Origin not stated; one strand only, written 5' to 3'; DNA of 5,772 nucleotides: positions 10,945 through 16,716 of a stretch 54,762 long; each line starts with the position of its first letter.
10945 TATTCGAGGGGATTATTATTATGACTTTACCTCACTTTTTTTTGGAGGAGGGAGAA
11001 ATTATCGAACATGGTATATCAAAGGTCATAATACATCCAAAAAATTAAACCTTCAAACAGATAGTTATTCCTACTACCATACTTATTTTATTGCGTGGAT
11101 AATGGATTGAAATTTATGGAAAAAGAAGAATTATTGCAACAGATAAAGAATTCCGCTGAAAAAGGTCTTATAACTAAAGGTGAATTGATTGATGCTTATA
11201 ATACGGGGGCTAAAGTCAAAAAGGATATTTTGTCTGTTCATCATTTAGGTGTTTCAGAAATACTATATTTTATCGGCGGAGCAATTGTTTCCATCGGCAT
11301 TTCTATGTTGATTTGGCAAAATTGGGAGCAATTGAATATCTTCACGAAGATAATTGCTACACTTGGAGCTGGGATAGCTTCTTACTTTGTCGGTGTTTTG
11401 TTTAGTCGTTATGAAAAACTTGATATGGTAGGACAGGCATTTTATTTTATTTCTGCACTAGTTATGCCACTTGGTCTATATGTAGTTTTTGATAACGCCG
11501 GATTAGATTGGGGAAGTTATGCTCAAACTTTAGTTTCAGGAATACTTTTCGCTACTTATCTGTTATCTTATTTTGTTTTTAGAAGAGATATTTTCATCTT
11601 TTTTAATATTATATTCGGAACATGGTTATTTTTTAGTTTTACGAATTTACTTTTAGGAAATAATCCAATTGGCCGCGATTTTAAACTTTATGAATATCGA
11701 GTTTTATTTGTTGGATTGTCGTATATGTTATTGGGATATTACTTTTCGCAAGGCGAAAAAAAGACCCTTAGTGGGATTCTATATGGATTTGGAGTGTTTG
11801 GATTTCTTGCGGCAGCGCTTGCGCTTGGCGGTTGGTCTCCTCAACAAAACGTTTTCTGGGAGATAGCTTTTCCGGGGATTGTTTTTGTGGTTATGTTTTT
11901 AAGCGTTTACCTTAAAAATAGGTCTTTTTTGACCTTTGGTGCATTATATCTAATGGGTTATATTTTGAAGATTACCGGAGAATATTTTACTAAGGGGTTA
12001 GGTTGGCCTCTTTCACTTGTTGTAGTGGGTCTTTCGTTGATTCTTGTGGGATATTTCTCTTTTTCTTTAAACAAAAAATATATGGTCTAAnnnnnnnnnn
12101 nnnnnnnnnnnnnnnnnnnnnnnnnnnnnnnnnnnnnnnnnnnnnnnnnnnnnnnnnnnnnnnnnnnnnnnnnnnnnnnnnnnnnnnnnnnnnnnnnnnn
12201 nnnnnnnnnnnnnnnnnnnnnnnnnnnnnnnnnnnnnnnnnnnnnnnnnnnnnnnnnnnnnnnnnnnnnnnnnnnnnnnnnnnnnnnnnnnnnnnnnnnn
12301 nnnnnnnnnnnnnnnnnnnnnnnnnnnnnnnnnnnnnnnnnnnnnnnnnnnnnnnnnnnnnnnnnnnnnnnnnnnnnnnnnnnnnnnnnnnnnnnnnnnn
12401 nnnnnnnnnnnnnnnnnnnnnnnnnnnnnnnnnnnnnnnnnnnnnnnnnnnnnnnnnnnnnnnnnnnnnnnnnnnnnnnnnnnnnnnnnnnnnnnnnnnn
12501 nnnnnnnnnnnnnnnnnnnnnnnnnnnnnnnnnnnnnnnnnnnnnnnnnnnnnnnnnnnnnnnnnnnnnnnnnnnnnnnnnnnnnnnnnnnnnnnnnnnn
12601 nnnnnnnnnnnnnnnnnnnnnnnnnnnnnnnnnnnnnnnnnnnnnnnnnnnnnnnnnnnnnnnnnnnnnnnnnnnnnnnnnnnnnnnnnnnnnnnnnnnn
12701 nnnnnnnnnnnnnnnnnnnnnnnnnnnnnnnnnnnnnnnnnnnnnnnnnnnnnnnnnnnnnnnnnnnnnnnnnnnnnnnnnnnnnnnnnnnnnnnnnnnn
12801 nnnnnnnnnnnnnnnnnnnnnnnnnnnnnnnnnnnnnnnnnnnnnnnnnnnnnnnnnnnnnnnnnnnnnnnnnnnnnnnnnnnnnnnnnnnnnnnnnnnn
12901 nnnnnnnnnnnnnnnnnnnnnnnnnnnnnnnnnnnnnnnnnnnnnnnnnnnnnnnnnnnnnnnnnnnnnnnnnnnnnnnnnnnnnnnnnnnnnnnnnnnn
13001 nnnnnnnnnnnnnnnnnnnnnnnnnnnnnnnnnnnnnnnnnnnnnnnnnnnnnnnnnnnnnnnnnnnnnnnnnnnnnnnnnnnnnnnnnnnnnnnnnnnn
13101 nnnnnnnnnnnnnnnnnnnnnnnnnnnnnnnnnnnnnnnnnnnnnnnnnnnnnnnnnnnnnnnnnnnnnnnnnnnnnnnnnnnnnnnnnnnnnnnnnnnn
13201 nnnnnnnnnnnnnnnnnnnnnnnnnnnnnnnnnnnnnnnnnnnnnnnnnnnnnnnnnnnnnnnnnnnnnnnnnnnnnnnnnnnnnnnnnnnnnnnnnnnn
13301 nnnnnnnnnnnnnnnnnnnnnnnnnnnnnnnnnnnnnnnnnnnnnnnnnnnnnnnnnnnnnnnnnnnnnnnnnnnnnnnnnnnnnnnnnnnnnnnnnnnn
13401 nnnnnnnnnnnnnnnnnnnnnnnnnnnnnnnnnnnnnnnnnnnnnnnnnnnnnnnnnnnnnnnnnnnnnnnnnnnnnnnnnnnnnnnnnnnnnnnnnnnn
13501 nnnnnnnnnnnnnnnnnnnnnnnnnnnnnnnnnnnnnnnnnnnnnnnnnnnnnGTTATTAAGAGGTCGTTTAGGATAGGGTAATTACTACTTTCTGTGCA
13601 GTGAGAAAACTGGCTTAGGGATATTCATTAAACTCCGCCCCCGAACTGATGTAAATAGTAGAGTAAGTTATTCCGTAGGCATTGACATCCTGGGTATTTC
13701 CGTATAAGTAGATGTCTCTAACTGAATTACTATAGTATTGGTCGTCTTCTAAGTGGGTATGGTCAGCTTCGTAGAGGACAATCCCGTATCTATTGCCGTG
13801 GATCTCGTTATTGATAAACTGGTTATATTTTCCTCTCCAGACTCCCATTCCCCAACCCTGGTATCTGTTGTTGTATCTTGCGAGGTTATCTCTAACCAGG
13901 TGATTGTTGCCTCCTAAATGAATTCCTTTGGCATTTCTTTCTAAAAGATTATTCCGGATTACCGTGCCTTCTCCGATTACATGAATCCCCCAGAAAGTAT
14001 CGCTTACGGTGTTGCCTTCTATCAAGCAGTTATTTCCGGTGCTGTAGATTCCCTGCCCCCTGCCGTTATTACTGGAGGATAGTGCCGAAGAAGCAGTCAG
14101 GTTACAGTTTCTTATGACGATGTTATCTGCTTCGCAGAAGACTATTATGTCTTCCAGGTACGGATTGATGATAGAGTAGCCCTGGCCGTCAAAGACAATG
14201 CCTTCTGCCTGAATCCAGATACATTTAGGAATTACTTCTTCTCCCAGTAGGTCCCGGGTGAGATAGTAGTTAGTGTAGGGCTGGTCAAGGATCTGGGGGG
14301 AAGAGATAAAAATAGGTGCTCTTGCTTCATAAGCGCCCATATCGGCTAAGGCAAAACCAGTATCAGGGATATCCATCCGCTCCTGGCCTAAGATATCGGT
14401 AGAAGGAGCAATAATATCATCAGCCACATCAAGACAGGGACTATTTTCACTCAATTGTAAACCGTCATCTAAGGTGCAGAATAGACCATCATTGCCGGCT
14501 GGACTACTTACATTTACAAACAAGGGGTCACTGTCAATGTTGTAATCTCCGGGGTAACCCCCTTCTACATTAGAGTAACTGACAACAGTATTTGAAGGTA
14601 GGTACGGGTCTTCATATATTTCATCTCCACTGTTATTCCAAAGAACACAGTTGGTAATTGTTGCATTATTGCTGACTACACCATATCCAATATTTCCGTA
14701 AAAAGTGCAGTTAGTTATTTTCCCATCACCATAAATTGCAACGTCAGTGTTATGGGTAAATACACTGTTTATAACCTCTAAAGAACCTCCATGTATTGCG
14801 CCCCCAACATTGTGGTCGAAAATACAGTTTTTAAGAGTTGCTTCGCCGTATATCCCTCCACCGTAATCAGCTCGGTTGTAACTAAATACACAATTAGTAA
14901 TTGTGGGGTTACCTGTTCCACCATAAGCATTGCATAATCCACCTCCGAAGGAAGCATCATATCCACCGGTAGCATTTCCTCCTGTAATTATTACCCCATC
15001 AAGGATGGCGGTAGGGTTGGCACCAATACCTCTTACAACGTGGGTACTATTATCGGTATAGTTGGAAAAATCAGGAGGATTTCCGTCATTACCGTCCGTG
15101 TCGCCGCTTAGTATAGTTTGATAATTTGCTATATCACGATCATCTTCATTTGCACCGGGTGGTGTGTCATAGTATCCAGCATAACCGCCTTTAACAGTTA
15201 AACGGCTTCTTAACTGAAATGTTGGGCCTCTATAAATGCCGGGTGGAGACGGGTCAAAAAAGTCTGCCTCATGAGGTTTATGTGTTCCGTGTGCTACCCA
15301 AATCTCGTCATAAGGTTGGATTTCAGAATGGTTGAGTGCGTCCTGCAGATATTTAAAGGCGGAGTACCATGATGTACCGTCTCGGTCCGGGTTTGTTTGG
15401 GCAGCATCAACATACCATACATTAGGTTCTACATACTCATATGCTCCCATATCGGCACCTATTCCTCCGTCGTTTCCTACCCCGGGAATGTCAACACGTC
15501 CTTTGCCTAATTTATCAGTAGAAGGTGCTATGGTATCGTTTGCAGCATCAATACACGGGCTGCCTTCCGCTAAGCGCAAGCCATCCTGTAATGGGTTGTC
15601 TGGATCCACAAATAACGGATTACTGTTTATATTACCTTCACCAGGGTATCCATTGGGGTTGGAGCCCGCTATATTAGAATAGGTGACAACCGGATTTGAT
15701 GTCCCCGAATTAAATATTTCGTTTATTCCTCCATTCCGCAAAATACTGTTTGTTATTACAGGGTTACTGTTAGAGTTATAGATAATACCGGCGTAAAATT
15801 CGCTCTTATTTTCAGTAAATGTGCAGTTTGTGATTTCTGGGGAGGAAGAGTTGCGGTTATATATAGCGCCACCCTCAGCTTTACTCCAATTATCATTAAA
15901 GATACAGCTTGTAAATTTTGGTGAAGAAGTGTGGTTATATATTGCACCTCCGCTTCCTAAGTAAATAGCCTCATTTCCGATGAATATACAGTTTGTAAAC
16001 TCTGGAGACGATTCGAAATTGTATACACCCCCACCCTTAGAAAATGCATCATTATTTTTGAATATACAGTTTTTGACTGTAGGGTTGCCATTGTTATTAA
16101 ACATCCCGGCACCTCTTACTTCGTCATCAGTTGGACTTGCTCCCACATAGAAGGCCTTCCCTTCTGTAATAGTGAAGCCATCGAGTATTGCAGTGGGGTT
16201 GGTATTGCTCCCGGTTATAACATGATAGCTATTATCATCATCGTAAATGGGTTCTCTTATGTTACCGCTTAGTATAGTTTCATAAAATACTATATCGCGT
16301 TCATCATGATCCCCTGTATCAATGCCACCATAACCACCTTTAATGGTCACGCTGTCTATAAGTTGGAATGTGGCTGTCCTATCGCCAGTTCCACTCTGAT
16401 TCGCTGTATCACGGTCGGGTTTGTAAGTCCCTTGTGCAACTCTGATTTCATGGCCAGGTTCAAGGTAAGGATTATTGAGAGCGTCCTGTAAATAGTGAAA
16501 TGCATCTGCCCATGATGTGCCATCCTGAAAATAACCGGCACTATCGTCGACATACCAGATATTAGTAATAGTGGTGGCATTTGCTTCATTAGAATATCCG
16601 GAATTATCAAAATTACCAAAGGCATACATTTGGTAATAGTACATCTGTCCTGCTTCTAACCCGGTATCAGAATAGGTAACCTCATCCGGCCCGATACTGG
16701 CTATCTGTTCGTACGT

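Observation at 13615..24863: An operon encodes a 3250-aa secreted protease/adhesin giant protein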

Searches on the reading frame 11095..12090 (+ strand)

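Call 11: search_protein_families(library=pfam, proteins=[window:11095-12090:+], max_evalue=0.001)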
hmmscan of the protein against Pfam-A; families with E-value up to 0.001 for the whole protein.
window:11095-12090:+ (331 aa): 1 family
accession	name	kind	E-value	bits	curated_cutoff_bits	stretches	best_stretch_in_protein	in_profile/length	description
PF09925.14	DUF2157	-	5.7e-08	33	32.4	1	48-152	34-133/146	Predicted membrane protein (DUF2157)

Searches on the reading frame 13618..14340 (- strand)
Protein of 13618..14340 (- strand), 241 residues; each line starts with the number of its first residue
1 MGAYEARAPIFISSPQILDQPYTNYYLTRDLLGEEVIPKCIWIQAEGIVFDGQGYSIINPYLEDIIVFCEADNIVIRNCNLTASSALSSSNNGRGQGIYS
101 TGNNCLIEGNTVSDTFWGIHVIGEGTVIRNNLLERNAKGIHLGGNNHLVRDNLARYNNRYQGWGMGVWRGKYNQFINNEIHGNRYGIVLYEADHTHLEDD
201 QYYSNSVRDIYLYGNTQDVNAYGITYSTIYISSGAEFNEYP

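Call 50: search_protein_families(library=pfam, proteins=[window:13618-14340:-], max_evalue=0.1)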
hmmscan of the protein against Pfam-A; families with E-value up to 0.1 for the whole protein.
window:13618-14340:- (241 aa): 1 family
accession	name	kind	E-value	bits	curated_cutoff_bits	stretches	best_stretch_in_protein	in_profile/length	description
PF05048.19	NosD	-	3.1e-10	40.3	23.6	1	91-218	34-161/212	Periplasmic copper-binding protein (NosD)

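Call 100: search_solved_structures(query=window:13618-14340:-, max_evalue=0.01)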
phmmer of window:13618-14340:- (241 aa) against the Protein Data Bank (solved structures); distinct sequences matched with E-value up to 0.01: 0.

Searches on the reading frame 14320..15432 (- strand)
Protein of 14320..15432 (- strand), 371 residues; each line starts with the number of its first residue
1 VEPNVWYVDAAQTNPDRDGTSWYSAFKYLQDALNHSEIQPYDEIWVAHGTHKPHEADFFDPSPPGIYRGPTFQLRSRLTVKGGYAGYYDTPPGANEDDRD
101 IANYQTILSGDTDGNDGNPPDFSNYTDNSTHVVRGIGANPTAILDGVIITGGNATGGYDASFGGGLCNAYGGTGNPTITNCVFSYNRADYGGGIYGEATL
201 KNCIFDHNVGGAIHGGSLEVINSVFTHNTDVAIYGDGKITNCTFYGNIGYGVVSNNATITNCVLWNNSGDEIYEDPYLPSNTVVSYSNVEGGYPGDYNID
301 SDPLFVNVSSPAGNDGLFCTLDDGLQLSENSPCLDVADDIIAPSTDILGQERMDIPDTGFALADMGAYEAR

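Call 50: search_protein_families(library=pfam, proteins=[window:14320-15432:-], max_evalue=0.1)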
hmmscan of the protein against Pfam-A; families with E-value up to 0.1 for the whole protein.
window:14320-15432:- (371 aa): 1 family
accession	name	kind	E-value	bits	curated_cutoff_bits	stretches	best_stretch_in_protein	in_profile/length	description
PF02415.23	Chlam_PMP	-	0.053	14.3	20.6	1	180-197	1-19/19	Chlamydia polymorphic membrane protein (Chlamydia_PMP) repeat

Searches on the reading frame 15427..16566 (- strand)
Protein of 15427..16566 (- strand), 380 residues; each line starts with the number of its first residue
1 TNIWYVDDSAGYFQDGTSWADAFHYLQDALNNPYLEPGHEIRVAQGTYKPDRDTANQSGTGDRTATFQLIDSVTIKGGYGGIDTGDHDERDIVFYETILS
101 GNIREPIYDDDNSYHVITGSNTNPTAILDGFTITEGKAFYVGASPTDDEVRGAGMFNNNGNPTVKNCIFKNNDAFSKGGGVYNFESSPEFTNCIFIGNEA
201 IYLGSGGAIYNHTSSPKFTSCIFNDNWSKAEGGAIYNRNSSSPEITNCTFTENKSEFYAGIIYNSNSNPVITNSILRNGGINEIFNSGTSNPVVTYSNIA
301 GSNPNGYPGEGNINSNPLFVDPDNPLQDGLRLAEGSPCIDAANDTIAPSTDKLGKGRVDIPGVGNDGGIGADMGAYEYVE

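Call 50: search_protein_families(library=pfam, proteins=[window:15427-16566:-], max_evalue=0.1)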
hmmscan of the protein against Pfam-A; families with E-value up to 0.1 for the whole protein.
window:15427-16566:- (380 aa): 3 families
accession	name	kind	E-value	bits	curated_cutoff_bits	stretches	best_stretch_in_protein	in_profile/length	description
PF13229.12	Beta_helix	-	3.9e-10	40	25.9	2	206-306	46-141/158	Right handed beta helix region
PF02415.23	Chlam_PMP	-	0.00024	21.5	20.6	2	220-237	1-18/19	Chlamydia polymorphic membrane protein (Chlamydia_PMP) repeat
PF17161.10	DUF5123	-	0.012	17.2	35.1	1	245-324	3-93/113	Domain of unknown function (DUF5123)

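Call 99: search_solved_structures(query=window:15427-16566:-, max_evalue=0.01)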
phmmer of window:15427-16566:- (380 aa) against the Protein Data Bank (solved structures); distinct sequences matched with E-value up to 0.01: 0.
